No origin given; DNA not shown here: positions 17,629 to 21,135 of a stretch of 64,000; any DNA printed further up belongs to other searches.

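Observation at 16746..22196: One polypeptide carrying GPAT, a HAD phosphatase domain and LPAAT, in an apparent operon with an actinobacterial-looking gpsA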

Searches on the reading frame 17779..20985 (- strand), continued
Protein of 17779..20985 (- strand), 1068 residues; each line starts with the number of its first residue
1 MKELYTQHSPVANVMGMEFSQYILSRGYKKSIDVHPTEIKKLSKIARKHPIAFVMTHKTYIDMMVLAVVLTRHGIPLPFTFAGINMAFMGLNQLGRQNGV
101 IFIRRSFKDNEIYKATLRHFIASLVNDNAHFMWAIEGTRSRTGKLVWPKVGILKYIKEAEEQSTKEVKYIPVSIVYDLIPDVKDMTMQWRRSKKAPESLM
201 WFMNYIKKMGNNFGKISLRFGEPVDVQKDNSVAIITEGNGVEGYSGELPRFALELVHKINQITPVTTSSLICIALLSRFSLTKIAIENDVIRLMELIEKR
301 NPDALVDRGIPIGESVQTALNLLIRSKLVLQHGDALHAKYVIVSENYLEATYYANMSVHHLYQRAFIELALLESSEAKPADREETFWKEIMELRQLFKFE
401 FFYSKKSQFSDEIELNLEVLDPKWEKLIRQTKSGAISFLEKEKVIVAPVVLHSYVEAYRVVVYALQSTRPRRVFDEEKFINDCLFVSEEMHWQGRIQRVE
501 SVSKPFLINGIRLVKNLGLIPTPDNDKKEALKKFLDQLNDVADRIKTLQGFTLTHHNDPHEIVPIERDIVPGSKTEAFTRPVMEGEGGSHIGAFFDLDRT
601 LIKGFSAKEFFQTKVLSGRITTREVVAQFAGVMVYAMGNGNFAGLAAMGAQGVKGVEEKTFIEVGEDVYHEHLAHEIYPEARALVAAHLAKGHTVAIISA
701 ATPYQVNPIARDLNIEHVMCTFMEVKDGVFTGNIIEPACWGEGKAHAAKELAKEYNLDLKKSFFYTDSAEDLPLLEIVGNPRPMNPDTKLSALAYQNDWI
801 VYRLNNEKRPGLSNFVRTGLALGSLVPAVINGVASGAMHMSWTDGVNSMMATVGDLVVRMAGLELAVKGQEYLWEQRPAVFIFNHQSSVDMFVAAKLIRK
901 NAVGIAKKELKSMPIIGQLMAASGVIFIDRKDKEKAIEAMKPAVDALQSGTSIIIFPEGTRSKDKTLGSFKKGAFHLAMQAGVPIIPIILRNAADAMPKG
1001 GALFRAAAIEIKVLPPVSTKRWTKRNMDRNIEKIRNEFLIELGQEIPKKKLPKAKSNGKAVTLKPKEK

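Call 66: find_homologous_proteins(query=P0152, max_evalue=1e-20)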
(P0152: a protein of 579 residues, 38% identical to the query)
Query P0152 (579 aa): 773 proteins with E <= 1e-20 among 8000 candidates; the best 120 are listed.
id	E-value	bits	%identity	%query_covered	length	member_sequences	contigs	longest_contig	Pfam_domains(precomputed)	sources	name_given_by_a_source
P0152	0.0e+0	1283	100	100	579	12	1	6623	PF19277.5,PF01553.27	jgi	-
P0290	0.0e+0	1133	88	100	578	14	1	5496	PF19277.5,PF01553.27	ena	-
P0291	0.0e+0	1129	89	100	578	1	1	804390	PF19277.5,PF01553.27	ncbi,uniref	ncbi:1-acyl-sn-glycerol-3-phosphate acyltransferase [Lentisalinibacter salinarum]|uniref:1-acyl-sn-g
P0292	0.0e+0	1127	89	100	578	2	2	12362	PF19277.5,PF01553.27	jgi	-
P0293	0.0e+0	1107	88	99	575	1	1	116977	PF19277.5,PF01553.27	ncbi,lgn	-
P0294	2.9e-286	969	79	98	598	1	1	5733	PF19277.5,PF01553.27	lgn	-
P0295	8.8e-255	865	70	100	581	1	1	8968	PF19277.5,PF01553.27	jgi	jgi:glycerol-3-phosphate O-acyltransferase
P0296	1.1e-153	531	47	99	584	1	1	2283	PF19277.5,PF01553.27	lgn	-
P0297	6.4e-152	525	50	93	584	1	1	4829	PF19277.5,PF01553.27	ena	-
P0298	2.7e-151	523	48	95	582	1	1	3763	PF19277.5,PF01553.27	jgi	-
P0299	4.1e-151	523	46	99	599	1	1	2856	PF19277.5,PF01553.27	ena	-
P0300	1.5e-150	521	47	99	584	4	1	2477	PF19277.5,PF01553.27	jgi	jgi:glycerol-3-phosphate O-acyltransferase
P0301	1.6e-150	521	47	99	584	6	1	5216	PF19277.5,PF01553.27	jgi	jgi:glycerol-3-phosphate O-acyltransferase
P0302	2.3e-150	520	46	99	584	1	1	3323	PF19277.5,PF01553.27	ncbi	-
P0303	9.8e-150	518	47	99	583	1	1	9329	PF19277.5,PF01553.27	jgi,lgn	-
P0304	1.7e-149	517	47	99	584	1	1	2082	PF19277.5,PF01553.27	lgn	-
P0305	1.7e-148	514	47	94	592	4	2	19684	PF19277.5,PF01553.27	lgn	-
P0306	2.3e-148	514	47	99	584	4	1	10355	PF19277.5,PF01553.27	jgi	jgi:glycerol-3-phosphate O-acyltransferase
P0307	4.9e-148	513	48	94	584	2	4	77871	PF19277.5,PF01553.27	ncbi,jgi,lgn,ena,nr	ncbi:MAG: 1-acyl-sn-glycerol-3-phosphate acyltransferase [Gammaproteobacteria bacterium]|nr:1-acyl-s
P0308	1.1e-147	511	47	97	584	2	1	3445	PF19277.5,PF01553.27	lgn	-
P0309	1.7e-147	511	47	96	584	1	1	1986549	PF19277.5,PF01553.27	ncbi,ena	-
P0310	2.1e-147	511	46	95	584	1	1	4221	PF19277.5,PF01553.27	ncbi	-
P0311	2.7e-147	510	47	95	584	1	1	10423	PF19277.5,PF01553.27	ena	-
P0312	2.8e-147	510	46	99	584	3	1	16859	PF19277.5,PF01553.27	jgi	jgi:glycerol-3-phosphate O-acyltransferase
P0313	4.1e-147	510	47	99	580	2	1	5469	PF19277.5,PF01553.27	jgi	jgi:glycerol-3-phosphate O-acyltransferase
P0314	5.4e-147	509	47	96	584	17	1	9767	PF19277.5,PF01553.27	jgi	-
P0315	7.1e-147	509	47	99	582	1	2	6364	PF19277.5,PF01553.27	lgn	-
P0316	9.5e-147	508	45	97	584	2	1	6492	PF19277.5,PF01553.27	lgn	-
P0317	1.6e-146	508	47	97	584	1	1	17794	PF19277.5,PF01553.27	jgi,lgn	-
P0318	1.8e-146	507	46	95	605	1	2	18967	PF19277.5,PF01553.27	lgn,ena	-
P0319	3.1e-146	507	46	99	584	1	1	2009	PF19277.5,PF01553.27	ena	-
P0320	4.5e-146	506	46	99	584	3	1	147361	PF19277.5,PF01553.27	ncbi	-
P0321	4.8e-146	506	47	99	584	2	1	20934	PF19277.5,PF01553.27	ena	-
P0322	4.9e-146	506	47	95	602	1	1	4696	PF19277.5,PF01553.27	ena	-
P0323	5.0e-146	506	46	96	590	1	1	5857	PF19277.5,PF01553.27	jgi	jgi:glycerol-3-phosphate O-acyltransferase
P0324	8.9e-146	505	47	93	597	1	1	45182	PF19277.5,PF01553.27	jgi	jgi:glycerol-3-phosphate O-acyltransferase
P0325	1.1e-145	505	46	99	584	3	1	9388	PF19277.5,PF01553.27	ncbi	-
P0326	1.3e-145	505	47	95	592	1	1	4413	PF19277.5,PF01553.27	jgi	-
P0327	1.6e-145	504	46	95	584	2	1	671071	PF19277.5,PF01553.27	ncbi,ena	-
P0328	1.9e-145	504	45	98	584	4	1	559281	PF19277.5,PF01553.27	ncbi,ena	-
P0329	2.7e-145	504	47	96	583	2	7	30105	PF19277.5,PF01553.27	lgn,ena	-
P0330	2.7e-145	504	47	95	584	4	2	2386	PF19277.5,PF01553.27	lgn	-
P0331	3.0e-145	503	46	99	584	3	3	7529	PF19277.5,PF01553.27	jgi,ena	-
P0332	4.5e-145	503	47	95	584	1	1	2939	PF19277.5,PF01553.27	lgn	-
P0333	1.4e-144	501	47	96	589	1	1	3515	PF19277.5,PF01553.27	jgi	jgi:putative phosphoserine phosphatase/1-acylglycerol-3-phosphate O-acyltransferase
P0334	1.9e-144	501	46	99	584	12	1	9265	PF19277.5,PF01553.27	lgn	-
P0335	2.3e-144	500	46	99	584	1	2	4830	PF19277.5,PF01553.27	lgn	-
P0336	4.4e-144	500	46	94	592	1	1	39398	PF19277.5,PF01553.27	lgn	-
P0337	5.5e-144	499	46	94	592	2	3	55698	PF19277.5,PF01553.27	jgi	jgi:glycerol-3-phosphate O-acyltransferase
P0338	6.3e-144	499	47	94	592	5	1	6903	PF19277.5,PF01553.27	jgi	jgi:glycerol-3-phosphate O-acyltransferase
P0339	7.9e-144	499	47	96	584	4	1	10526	PF19277.5,PF01553.27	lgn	-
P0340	1.5e-143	498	47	96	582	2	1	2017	PF19277.5,PF01553.27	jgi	-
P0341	2.3e-143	497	45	99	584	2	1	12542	PF19277.5,PF01553.27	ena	-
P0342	2.3e-143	497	46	95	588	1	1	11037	PF19277.5,PF01553.27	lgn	-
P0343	2.4e-143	497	45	99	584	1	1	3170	PF19277.5,PF01553.27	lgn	-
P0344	2.7e-143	497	45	97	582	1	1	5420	PF19277.5,PF01553.27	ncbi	-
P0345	3.0e-143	497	46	98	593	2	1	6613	PF19277.5,PF01553.27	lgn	-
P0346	3.1e-143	497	46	93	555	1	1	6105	PF19277.5,PF01553.27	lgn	-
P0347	4.9e-143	496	46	95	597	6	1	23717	PF19277.5,PF01553.27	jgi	jgi:glycerol-3-phosphate O-acyltransferase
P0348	6.4e-143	496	46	97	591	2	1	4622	PF19277.5,PF01553.27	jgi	-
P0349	8.0e-143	495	46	98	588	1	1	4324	PF19277.5,PF01553.27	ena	-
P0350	8.7e-143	495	47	94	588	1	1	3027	PF19277.5,PF01553.27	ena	-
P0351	1.2e-142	495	45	98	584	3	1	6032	PF19277.5,PF01553.27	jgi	jgi:glycerol-3-phosphate O-acyltransferase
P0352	1.3e-142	495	45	95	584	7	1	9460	PF19277.5,PF01553.27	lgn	-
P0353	2.6e-142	494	45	97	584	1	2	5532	PF19277.5,PF01553.27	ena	-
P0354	3.6e-142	493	44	97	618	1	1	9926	PF19277.5,PF01553.27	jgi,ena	-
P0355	5.2e-142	493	47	95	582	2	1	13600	PF19277.5,PF01553.27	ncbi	-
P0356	7.6e-142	492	46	92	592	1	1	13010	PF19277.5,PF01553.27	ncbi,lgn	-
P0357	1.1e-141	492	46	98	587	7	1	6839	PF19277.5,PF01553.27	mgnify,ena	mgnify:FL=1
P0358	1.5e-141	491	45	98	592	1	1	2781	PF19277.5,PF01553.27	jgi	-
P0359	1.8e-141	491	45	97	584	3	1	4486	PF19277.5,PF01553.27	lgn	-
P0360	2.5e-141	490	46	98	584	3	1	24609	PF19277.5,PF01553.27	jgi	jgi:glycerol-3-phosphate O-acyltransferase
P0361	3.1e-141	490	46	97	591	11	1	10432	PF19277.5,PF01553.27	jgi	-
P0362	4.2e-141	490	45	98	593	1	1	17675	PF19277.5,PF01553.27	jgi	-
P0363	5.1e-141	489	45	95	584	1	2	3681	PF19277.5,PF01553.27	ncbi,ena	-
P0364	6.0e-141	489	45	97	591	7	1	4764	PF19277.5,PF01553.27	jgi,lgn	jgi:glycerol-3-phosphate O-acyltransferase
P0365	6.3e-141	489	47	96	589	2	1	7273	PF19277.5,PF01553.27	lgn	-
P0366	6.8e-141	489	45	95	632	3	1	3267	PF19277.5,PF01553.27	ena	-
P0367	7.3e-141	489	45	99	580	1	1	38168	PF19277.5,PF01553.27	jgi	jgi:glycerol-3-phosphate O-acyltransferase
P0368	8.4e-141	489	46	96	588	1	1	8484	PF19277.5,PF01553.27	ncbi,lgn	-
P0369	1.2e-140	488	46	94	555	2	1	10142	PF19277.5,PF01553.27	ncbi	ncbi:MAG: 1-acyl-sn-glycerol-3-phosphate acyltransferase, partial [Woeseiaceae bacterium]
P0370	1.6e-140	488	46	92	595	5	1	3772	PF19277.5,PF01553.27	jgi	-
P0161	1.8e-140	488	46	96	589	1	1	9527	PF19277.5,PF01553.27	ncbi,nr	ncbi:MAG: 1-acyl-sn-glycerol-3-phosphate acyltransferase [Gammaproteobacteria bacterium]|nr:1-acyl-s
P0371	3.8e-140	487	45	98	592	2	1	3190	PF19277.5,PF01553.27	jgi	jgi:glycerol-3-phosphate O-acyltransferase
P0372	5.6e-140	486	45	94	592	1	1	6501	PF19277.5,PF01553.27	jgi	jgi:glycerol-3-phosphate O-acyltransferase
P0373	7.4e-140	486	45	96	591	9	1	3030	PF19277.5,PF01553.27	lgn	-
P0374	1.5e-139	485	46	91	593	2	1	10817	PF19277.5,PF01553.27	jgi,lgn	-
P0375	1.6e-139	484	45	95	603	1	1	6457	PF19277.5,PF01553.27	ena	-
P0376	1.7e-139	484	45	97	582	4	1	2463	PF19277.5,PF01553.27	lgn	-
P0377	2.1e-139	484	45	98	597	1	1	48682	PF19277.5,PF01553.27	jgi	jgi:glycerol-3-phosphate O-acyltransferase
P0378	3.6e-139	483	45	96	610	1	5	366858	PF19277.5,PF01553.27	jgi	jgi:glycerol-3-phosphate O-acyltransferase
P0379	3.7e-139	483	45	97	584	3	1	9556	PF19277.5,PF01553.27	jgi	jgi:glycerol-3-phosphate O-acyltransferase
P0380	6.9e-139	482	46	94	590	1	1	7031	PF19277.5,PF01553.27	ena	-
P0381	2.4e-138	481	45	98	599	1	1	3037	PF19277.5,PF01553.27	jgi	jgi:glycerol-3-phosphate O-acyltransferase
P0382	5.7e-138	479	46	95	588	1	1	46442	PF19277.5,PF01553.27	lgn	-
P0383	6.7e-138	479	43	98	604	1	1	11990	PF19277.5,PF01553.27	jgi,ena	-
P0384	7.3e-138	479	46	95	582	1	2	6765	PF19277.5,PF01553.27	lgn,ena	-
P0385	1.6e-137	478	45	99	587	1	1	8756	PF19277.5,PF01553.27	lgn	-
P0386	2.1e-137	477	44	96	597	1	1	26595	PF19277.5,PF01553.27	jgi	-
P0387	2.4e-136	474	45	97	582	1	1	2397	PF19277.5,PF01553.27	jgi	jgi:glycerol-3-phosphate O-acyltransferase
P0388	2.6e-136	474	45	95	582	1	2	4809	PF19277.5,PF01553.27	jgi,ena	-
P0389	6.6e-136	473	46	95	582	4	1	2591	PF19277.5,PF01553.27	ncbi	-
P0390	7.7e-136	472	45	92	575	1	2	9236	PF19277.5,PF01553.27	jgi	-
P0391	8.2e-136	472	46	98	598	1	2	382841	PF19277.5,PF01553.27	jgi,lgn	-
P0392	1.8e-135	471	48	87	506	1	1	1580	PF19277.5,PF01553.27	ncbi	ncbi:MAG: 1-acyl-sn-glycerol-3-phosphate acyltransferase, partial [Woeseiaceae bacterium]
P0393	2.0e-135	471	47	85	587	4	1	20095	PF19277.5,PF01553.27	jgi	jgi:glycerol-3-phosphate O-acyltransferase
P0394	8.1e-135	469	45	96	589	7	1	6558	PF19277.5,PF01553.27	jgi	jgi:glycerol-3-phosphate O-acyltransferase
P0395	1.0e-134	469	44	96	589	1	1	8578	PF19277.5,PF01553.27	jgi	-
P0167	4.4e-134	467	44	95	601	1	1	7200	PF19277.5,PF01553.27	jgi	-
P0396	3.7e-132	460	45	99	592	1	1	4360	PF19277.5,PF01553.27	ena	-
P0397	2.7e-131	457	45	96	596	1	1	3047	PF19277.5,PF01553.27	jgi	-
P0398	2.7e-131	457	46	93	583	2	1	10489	PF19277.5,PF01553.27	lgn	-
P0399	4.4e-129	450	43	98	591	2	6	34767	PF19277.5,PF01553.27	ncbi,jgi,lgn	ncbi:MAG: 1-acyl-sn-glycerol-3-phosphate acyltransferase [Lysobacterales bacterium]|jgi:glycerol-3-p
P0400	1.3e-126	442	47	85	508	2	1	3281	PF19277.5,PF01553.27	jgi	jgi:glycerol-3-phosphate O-acyltransferase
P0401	1.1e-125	439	43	97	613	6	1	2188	PF19277.5,PF01553.27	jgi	jgi:glycerol-3-phosphate O-acyltransferase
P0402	5.1e-125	437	52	70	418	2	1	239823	PF19277.5,PF01553.27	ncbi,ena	-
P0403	1.3e-123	432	48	68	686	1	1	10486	PF19277.5,PF01553.27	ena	-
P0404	1.8e-121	425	43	98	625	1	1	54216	PF19277.5,PF01553.27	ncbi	-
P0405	1.8e-121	425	41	99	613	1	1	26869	PF19277.5,PF01553.27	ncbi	-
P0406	5.8e-121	423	42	98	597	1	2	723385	PF19277.5,PF01553.27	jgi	jgi:glycerol-3-phosphate O-acyltransferase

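Call 67: find_encoding_contigs(protein=P0291, flank=10000, max_places=1)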
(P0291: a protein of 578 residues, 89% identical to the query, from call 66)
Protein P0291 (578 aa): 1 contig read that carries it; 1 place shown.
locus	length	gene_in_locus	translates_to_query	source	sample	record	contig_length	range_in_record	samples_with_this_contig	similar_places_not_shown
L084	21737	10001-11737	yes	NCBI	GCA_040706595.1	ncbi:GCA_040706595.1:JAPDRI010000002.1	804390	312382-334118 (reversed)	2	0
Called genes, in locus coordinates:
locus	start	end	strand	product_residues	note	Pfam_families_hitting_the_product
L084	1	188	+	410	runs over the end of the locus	PF00108:Thiolase_N, PF22691:Thiolase_C_1, PF02803:Thiolase_C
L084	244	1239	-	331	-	PF00106:adh_short, PF01370:Epimerase (weak), PF13561:adh_short_C2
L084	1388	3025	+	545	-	PF00501:AMP-binding, PF13193:AMP-binding_C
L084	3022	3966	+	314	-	PF00135:COesterase, PF20434:BD-FAE, PF07859:Abhydrolase_3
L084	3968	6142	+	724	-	PF04879:Molybdop_Fe4S4, PF00384:Molybdopterin, PF01568:Molydop_binding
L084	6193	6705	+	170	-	PF13474:SnoaL_3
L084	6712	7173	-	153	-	PF07858:LEH, PF07366:SnoaL (weak), PF12680:SnoaL_2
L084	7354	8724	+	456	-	PF00083:Sugar_tr (weak), PF03137:OATP (faint), PF07690:MFS_1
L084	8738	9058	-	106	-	PF25213:HVO_A0261_N, PF24038:DUF7347 (weak), PF01638:HxlR, PF12840:HTH_20, PF13412:HTH_24 (faint)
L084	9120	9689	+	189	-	PF02627:CMD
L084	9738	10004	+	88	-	PF01258:zf-dskA_traR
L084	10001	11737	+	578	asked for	PF01553:Acyltransferase, PF19277:GPAT_C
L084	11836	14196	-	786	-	PF07715:Plug, PF00593:TonB_dep_Rec_b-barrel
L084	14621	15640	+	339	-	PF25917:BSH_RND (weak), PF25876:HH_MFP_RND (faint), PF25944:Beta-barrel_RND, PF25954:Beta-barrel_RND_2, PF25989:YknX_C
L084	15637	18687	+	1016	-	PF00873:ACR_tran, PF02355:SecD_SecF_C (faint), PF03176:MMPL (weak)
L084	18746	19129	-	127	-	PF07366:SnoaL (faint), PF12680:SnoaL_2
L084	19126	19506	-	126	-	PF07858:LEH, PF12680:SnoaL_2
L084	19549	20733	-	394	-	PF02771:Acyl-CoA_dh_N, PF02770:Acyl-CoA_dh_M, PF00441:Acyl-CoA_dh_1, PF08028:Acyl-CoA_dh_2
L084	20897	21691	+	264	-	PF06966:DUF1295, PF02544:Steroid_dh, PF04140:ICMT (faint), PF04191:PEMT (weak)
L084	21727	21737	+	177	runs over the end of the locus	PF13577:SnoaL_4, PF13474:SnoaL_3 (weak), PF14534:DUF4440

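Call 69: find_encoding_contigs(protein=P0309, flank=8000, max_places=1)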
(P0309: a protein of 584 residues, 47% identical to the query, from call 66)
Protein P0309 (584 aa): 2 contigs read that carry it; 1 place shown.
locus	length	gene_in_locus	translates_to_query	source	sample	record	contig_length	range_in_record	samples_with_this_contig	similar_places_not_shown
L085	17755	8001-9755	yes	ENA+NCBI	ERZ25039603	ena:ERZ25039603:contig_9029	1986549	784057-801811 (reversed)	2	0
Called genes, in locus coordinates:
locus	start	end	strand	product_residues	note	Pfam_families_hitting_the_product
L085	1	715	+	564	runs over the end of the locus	PF00501:AMP-binding, PF13193:AMP-binding_C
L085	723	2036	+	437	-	PF00890:FAD_binding_2 (weak), PF01266:DAO (weak), PF01593:Amino_oxidase, PF07992:Pyr_redox_2 (faint), PF12831:FAD_oxidored, PF13450:NAD_binding_8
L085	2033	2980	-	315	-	PF01638:HxlR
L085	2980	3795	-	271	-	PF06966:DUF1295, PF02544:Steroid_dh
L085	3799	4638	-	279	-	PF00106:adh_short, PF08659:KR, PF13561:adh_short_C2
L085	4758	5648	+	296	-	PF12146:Hydrolase_4 (weak)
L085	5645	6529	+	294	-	PF01814:Hemerythrin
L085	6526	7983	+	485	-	PF00702:Hydrolase, PF12710:HAD, PF01553:Acyltransferase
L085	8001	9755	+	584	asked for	PF01553:Acyltransferase, PF19277:GPAT_C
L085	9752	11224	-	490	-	PF03007:WS_DGAT_cat, PF06974:WS_DGAT_C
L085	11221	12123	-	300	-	PF12146:Hydrolase_4, PF00561:Abhydrolase_1, PF12697:Abhydrolase_6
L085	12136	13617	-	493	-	PF03055:RPE65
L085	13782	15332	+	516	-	PF11794:HpaB_N, PF03241:HpaB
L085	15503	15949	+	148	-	-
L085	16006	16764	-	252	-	PF00106:adh_short, PF08659:KR (weak), PF13561:adh_short_C2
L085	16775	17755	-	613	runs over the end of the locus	PF00501:AMP-binding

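Call 70: find_encoding_contigs(protein=P0161, flank=8000, max_places=1)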
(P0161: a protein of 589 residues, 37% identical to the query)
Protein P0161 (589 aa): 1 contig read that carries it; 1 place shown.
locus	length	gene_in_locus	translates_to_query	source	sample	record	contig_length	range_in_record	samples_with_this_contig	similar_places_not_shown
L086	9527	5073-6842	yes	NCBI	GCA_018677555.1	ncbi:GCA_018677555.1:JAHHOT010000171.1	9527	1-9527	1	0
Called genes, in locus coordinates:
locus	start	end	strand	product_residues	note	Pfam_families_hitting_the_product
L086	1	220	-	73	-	?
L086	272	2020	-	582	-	PF00753:Lactamase_B, PF14863:Alkyl_sulf_dimr, PF14864:Alkyl_sulf_C, PF02036:SCP2 (weak)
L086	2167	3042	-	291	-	PF00106:adh_short, PF08659:KR, PF13561:adh_short_C2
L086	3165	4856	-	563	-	PF00171:Aldedh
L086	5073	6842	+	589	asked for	PF01553:Acyltransferase, PF19277:GPAT_C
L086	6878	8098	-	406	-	PF07690:MFS_1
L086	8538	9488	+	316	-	PF00226:DnaJ, PF01556:DnaJ_C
